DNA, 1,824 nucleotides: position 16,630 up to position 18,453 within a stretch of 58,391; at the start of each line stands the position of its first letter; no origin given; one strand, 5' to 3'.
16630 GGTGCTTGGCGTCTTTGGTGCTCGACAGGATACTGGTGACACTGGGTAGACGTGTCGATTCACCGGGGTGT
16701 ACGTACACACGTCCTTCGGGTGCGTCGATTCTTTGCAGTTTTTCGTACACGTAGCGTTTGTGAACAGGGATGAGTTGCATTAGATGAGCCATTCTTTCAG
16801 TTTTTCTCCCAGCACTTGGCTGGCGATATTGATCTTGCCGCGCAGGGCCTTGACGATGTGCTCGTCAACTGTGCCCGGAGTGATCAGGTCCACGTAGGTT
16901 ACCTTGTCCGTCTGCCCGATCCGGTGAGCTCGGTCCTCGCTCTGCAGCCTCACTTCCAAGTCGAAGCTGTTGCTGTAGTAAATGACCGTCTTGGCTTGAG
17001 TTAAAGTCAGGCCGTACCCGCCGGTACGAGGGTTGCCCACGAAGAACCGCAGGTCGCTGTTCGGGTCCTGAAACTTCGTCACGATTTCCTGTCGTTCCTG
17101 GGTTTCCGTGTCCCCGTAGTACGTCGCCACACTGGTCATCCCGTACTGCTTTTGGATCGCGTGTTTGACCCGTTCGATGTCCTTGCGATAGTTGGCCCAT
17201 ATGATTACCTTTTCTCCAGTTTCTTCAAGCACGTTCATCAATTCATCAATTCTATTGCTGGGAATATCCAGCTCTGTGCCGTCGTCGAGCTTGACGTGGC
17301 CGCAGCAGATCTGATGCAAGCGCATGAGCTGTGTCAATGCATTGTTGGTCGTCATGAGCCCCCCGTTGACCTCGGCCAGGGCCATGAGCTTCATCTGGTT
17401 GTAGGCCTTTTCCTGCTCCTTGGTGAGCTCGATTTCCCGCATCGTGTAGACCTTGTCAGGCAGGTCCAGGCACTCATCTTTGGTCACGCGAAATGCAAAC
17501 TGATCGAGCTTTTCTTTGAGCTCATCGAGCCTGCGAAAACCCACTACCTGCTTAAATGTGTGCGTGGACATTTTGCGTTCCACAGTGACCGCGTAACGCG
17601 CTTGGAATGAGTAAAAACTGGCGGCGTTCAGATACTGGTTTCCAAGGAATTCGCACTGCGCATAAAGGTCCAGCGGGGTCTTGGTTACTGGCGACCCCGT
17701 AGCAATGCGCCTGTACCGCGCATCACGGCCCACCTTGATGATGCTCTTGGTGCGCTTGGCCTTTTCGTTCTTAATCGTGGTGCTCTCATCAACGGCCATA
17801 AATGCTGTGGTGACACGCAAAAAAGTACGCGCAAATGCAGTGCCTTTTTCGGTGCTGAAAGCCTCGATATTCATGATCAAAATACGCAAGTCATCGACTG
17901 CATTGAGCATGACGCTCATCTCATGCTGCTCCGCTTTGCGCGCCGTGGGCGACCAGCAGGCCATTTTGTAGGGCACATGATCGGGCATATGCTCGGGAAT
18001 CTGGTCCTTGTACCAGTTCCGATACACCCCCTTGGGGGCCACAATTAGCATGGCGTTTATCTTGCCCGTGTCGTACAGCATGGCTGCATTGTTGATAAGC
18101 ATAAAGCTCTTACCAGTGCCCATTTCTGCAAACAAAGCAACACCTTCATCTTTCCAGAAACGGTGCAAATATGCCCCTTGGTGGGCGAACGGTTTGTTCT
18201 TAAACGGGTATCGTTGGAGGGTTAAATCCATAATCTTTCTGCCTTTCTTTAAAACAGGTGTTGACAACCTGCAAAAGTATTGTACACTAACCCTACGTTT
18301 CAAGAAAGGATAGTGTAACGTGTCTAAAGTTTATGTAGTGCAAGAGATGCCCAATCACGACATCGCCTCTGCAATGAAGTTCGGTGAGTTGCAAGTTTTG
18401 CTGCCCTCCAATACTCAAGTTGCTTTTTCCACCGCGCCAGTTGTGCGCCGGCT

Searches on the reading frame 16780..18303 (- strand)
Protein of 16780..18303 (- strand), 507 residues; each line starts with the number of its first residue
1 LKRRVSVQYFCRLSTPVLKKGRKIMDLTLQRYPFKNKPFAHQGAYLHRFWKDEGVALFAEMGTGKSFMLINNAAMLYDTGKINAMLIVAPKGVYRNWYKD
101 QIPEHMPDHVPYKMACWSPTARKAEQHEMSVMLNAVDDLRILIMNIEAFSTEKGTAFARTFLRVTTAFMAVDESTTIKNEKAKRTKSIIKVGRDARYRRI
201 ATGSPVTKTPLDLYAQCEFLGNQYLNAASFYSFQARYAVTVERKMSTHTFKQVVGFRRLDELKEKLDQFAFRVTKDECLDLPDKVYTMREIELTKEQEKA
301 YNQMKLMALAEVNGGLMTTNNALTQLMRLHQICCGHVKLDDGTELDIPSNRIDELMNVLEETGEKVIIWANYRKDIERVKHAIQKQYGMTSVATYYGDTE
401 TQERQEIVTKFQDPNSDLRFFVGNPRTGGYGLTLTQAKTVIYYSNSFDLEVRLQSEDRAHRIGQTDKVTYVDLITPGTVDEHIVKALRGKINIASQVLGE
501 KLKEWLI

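Call 19: search_protein_families(library=phrogs, proteins=[window:16780-18303:-], max_evalue=0.00001)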
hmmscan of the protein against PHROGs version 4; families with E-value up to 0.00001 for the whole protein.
window:16780-18303:- (507 aa): 7 families
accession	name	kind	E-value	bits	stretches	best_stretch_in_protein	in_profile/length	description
phrog_62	-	DNA, RNA and nucleotide metabolism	5.5e-124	416.3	1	28-504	687-1139/1881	DNA helicase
phrog_29996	-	unknown function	2e-24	86.7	1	52-496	742-1162/1189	-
phrog_1685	-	unknown function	1e-12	47.2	1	26-100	819-893/2278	-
phrog_11354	-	unknown function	1.8e-08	35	1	410-492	15-99/116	-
phrog_11801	-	other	2.4e-08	32.6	0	202-308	1105-1224/2269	DNA methyltransferase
phrog_24008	-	DNA, RNA and nucleotide metabolism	2.1e-07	30.2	0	57-229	500-657/1006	helicase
phrog_16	-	DNA, RNA and nucleotide metabolism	3.5e-07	29.8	1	37-423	272-548/986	DNA helicase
